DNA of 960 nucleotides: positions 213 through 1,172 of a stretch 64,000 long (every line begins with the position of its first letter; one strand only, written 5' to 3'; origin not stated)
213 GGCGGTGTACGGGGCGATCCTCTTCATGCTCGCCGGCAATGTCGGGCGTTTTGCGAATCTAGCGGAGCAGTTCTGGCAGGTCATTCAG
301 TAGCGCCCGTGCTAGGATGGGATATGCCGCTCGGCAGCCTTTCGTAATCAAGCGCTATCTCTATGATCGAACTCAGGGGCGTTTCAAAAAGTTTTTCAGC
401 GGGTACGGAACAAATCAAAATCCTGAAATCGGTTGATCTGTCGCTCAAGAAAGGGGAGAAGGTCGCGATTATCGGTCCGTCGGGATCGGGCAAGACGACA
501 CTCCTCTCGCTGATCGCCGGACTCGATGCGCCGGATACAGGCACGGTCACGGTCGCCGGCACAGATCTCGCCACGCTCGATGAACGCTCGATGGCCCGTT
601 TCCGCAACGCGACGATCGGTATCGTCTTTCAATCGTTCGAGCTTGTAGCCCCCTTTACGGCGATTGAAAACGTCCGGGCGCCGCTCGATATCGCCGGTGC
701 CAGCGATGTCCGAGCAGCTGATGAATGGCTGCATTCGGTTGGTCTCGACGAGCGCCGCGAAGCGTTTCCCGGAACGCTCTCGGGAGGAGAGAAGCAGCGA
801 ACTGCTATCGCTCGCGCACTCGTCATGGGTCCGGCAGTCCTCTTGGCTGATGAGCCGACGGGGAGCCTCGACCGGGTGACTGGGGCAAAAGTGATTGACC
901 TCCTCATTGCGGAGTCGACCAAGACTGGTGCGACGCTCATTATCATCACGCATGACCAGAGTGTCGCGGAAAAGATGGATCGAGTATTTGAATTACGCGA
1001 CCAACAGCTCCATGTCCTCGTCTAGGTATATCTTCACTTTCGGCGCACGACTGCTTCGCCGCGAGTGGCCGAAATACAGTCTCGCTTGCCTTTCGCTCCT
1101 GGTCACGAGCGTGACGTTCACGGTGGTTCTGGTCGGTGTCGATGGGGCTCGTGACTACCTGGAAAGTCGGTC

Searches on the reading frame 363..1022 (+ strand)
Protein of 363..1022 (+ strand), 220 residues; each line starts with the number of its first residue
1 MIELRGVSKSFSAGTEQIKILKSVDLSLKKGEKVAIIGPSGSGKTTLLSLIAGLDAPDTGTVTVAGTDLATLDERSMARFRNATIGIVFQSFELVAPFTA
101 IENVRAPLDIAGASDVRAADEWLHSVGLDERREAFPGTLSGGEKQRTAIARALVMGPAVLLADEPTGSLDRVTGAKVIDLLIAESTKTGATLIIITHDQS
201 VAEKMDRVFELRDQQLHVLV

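Call 15: search_protein_families(library=pfam, proteins=[window:363-1022:+])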
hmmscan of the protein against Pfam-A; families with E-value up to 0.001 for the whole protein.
window:363-1022:+ (220 aa): 4 families
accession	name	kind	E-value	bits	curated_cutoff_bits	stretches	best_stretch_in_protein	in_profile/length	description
PF00005.33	ABC_tran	-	2.4e-34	119.3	25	1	21-166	1-136/137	ABC transporter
PF02463.25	SMC_N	-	1.5e-07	31.5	40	1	138-215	136-215/220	RecF/RecN/SMC N terminal domain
PF13304.12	AAA_21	-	3.6e-06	27.7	27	0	35-62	3-42/304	AAA domain, putative AbiEii toxin, Type IV TA system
PF13555.12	AAA_29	-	0.00081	19.5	27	0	28-48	19-39/61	P-loop containing region of AAA domain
